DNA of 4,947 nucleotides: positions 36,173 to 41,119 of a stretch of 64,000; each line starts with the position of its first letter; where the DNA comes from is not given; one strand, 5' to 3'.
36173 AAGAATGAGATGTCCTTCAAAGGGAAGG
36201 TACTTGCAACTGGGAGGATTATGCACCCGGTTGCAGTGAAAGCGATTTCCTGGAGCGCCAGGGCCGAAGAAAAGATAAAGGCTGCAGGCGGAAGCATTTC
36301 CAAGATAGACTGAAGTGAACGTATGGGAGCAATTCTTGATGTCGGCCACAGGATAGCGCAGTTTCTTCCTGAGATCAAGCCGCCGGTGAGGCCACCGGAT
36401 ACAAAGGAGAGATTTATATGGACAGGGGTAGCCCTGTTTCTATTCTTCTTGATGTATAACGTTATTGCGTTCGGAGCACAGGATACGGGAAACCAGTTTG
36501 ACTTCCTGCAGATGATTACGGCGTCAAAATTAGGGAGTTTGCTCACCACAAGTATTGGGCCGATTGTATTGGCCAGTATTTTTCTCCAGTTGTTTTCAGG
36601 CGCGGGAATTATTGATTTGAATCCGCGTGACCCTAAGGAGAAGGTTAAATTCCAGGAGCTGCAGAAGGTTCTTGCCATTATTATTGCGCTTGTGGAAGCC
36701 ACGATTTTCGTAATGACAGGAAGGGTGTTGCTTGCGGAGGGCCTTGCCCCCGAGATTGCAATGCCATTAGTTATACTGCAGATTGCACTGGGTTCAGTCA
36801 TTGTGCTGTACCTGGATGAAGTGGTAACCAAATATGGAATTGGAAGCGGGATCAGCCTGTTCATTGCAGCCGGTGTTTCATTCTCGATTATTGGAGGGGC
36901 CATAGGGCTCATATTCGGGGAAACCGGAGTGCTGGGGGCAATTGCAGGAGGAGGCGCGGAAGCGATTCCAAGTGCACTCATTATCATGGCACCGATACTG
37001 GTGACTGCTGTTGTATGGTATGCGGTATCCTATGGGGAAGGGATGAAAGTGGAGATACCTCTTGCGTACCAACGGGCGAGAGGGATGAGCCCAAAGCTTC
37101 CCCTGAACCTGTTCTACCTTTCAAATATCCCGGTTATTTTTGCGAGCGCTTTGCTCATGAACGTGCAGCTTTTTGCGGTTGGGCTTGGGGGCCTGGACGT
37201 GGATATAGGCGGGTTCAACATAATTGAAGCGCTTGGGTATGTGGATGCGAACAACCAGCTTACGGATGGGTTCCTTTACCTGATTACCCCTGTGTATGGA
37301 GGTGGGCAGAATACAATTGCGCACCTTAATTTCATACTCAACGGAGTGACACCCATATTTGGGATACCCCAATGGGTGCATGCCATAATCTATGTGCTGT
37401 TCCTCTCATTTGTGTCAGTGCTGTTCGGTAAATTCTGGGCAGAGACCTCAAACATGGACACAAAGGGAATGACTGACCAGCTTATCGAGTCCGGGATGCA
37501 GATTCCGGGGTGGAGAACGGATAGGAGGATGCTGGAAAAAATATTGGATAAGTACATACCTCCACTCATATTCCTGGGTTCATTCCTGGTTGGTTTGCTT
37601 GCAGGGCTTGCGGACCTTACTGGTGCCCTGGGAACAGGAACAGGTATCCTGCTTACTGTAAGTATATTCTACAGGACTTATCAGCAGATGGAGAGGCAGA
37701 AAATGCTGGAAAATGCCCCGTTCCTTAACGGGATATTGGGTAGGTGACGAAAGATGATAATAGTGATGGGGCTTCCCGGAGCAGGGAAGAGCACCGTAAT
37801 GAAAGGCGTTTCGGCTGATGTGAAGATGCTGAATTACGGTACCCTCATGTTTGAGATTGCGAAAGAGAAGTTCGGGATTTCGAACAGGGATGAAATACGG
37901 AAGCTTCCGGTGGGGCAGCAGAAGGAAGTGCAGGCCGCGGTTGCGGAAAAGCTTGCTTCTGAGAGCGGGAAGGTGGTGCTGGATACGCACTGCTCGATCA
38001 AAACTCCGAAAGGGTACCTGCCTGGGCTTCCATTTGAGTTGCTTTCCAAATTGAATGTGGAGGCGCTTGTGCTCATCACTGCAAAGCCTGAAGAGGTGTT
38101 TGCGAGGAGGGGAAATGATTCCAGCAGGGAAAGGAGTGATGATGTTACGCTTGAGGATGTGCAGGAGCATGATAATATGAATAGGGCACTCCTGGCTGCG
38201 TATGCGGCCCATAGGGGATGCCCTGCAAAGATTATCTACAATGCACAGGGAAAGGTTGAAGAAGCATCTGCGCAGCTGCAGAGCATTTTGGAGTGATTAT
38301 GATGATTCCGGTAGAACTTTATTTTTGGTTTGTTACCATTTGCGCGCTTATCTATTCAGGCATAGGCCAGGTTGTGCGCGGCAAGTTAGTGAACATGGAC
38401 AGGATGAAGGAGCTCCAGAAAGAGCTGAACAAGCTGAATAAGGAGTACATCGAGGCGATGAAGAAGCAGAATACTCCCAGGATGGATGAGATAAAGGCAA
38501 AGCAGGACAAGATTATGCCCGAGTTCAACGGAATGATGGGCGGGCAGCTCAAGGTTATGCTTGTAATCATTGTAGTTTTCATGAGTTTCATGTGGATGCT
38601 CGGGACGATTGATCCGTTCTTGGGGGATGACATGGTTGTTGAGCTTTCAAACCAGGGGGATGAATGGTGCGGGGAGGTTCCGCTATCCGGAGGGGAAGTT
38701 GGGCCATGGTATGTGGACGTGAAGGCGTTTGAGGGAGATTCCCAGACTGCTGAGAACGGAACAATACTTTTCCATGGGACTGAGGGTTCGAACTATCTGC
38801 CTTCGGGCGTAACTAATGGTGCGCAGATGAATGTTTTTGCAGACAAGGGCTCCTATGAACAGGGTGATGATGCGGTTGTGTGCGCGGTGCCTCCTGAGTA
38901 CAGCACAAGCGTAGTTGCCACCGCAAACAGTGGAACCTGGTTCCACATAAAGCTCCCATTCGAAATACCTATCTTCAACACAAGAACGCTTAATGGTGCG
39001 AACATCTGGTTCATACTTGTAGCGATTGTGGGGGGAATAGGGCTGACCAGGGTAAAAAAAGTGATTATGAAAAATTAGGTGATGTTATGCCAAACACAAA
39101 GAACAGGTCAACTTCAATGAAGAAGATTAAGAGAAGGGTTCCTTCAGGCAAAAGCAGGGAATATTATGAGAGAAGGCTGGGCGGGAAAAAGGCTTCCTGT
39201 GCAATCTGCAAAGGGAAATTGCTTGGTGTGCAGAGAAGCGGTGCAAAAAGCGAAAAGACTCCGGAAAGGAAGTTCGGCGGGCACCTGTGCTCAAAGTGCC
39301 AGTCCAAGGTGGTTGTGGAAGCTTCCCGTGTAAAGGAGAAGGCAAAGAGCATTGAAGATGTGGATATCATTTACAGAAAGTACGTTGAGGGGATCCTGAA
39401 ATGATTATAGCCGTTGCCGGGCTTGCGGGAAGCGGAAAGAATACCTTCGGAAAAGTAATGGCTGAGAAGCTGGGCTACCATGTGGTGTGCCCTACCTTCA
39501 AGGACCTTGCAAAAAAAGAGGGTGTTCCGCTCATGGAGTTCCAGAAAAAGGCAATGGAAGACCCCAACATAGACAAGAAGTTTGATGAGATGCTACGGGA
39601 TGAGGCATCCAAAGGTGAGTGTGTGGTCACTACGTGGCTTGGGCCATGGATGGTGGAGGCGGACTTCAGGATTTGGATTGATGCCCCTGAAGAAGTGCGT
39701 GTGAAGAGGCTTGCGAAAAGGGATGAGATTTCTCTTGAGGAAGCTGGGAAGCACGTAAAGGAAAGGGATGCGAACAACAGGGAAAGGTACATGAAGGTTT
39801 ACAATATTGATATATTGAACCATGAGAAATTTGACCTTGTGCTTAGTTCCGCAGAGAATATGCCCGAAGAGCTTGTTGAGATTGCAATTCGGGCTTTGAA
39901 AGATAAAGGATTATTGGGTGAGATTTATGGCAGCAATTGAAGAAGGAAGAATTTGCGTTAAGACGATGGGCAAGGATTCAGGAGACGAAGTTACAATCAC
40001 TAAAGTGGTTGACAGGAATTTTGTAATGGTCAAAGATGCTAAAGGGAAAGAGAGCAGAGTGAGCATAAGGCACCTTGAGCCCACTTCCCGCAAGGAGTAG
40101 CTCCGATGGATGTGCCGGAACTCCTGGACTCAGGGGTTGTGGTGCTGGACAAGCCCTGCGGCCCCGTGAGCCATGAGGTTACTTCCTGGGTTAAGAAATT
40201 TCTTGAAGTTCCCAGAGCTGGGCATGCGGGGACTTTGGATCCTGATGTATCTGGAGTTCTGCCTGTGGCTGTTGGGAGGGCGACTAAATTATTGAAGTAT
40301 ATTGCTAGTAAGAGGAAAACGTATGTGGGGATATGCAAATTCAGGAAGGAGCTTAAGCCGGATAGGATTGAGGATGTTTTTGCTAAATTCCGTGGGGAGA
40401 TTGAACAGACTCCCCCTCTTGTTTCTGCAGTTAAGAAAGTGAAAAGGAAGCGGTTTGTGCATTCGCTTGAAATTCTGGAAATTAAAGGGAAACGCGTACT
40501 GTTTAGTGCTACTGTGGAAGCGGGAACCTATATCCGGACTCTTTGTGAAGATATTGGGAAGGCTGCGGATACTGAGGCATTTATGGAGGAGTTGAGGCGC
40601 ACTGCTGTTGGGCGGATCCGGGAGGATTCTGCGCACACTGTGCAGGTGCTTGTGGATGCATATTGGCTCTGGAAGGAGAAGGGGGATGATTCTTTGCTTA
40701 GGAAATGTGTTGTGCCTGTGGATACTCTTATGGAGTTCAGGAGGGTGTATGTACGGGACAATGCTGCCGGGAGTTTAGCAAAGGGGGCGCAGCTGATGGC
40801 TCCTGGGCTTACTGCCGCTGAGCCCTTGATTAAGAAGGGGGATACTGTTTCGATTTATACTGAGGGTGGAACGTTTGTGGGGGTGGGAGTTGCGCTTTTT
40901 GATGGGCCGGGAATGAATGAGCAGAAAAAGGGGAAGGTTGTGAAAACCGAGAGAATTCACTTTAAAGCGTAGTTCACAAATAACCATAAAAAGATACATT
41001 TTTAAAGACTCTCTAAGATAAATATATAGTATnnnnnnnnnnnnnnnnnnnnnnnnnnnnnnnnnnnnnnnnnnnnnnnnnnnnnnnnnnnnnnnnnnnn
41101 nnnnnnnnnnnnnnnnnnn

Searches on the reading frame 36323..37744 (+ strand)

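Call 23: search_protein_families(library=pfam, proteins=[window:36323-37744:+], max_evalue=0.00001)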
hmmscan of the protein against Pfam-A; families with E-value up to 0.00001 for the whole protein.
window:36323-37744:+ (474 aa): 1 family
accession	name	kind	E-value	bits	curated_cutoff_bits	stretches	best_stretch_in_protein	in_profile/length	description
PF00344.25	SecY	-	4e-63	214.1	32.2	1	72-453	1-306/306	SecY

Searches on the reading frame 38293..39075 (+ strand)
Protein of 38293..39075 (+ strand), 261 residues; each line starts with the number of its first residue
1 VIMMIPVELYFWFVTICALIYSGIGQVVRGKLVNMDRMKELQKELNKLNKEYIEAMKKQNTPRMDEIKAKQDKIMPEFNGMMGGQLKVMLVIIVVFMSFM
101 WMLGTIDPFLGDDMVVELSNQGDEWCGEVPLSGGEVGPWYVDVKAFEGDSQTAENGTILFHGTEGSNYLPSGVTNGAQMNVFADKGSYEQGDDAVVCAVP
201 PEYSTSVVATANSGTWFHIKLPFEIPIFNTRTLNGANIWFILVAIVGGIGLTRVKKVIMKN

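Call 23: search_protein_families(library=pfam, proteins=[window:38293-39075:+], max_evalue=0.00001)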
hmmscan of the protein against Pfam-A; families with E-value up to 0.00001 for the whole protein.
window:38293-39075:+ (261 aa): 1 family
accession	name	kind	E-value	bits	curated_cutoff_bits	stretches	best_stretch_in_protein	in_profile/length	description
PF01956.21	EMC3_TMCO1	-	3.5e-11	43.6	27.1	1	13-116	18-122/169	Integral membrane protein EMC3/TMCO1-like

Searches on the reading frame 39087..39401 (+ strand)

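Call 23: search_protein_families(library=pfam, proteins=[window:39087-39401:+], max_evalue=0.00001)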
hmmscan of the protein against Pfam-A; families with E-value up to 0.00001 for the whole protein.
window:39087-39401:+ (105 aa): 1 family
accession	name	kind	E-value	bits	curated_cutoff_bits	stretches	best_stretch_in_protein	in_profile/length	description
PF01199.23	Ribosomal_L34e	-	1.9e-09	38.1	27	1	7-79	14-92/94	Ribosomal protein L34e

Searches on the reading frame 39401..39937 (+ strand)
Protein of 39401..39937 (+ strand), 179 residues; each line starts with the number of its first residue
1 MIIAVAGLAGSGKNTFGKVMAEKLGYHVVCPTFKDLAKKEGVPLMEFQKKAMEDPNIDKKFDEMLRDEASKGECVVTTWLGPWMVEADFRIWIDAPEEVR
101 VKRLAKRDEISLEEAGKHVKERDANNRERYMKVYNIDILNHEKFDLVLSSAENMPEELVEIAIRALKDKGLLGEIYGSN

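Call 23: search_protein_families(library=pfam, proteins=[window:39401-39937:+], max_evalue=0.00001)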
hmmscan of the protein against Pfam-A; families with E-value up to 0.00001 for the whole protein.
window:39401-39937:+ (179 aa): 4 families
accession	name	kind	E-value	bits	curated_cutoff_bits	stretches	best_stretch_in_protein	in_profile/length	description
PF13189.12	Cytidylate_kin2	-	3.5e-23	83.1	28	1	2-150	1-174/176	Cytidylate kinase-like family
PF13238.12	AAA_18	-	3.6e-12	47.3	29.4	1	3-111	1-115/128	AAA domain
PF02224.24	Cytidylate_kin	-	1.4e-07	31.9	26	0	84-132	127-180/211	Cytidylate kinase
PF13207.12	AAA_17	-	5.6e-06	27.1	27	0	7-108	2-123/136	AAA domain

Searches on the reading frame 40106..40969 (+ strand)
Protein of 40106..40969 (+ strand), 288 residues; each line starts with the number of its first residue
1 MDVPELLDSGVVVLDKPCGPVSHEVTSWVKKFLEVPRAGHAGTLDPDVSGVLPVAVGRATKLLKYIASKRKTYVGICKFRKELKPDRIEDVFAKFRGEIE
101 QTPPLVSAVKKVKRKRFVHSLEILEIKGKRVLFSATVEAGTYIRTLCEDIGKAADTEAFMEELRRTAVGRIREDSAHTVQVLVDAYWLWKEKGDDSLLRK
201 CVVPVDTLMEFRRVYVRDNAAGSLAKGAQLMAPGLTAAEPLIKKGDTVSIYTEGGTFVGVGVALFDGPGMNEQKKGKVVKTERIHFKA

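Call 23: search_protein_families(library=pfam, proteins=[window:40106-40969:+], max_evalue=0.00001)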
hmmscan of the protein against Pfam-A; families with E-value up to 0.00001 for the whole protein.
window:40106-40969:+ (288 aa): 5 families
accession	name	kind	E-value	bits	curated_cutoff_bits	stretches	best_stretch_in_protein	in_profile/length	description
PF01509.24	TruB_N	-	1.8e-27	97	27.3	1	30-143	1-149/149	TruB family pseudouridylate synthase (N terminal domain)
PF16198.10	TruB_C_2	-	1.4e-20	73.6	29.3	1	144-209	1-65/66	tRNA pseudouridylate synthase B C-terminal domain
PF01472.26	PUA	-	1.7e-17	63.6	24.8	1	213-284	2-73/74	PUA domain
PF21238.2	Pus10_C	-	1.2e-07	31.9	27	1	60-147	112-202/232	Pus10, C-terminal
PF08068.17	DKCLD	-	9.6e-06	26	27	0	4-25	36-57/58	DKCLD (NUC011) domain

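Call 68: list_cluster_members(proteins=[P0001, window:40106-40969:+, window:36323-37744:+, window:47077-48099:-])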
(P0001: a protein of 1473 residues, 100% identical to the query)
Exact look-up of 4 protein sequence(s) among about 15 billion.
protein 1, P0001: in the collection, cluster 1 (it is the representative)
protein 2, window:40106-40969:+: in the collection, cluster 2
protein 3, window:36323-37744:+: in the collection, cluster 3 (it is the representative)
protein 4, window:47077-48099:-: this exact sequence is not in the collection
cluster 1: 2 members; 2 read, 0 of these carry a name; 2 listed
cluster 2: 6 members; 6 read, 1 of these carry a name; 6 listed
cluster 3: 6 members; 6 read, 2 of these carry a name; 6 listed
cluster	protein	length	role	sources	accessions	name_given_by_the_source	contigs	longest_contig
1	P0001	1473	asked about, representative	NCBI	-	-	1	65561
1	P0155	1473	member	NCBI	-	-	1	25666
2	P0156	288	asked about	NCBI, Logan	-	-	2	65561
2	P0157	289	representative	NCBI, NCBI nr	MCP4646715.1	MAG: RNA-guided pseudouridylation complex pseudouridine synthase subunit Cbf5 [bacterium] | RNA-guided pseudouridylation complex pseudouridine synthase subunit Cbf5 [bacterium]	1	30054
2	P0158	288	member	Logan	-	-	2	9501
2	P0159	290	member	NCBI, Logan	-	-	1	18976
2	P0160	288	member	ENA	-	-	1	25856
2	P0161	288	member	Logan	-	-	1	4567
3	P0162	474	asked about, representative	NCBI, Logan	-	-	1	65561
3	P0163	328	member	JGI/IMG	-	preprotein translocase subunit SecY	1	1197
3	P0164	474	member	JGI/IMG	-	preprotein translocase subunit SecY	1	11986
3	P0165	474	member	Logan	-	-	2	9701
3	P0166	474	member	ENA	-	-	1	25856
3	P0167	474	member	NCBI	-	-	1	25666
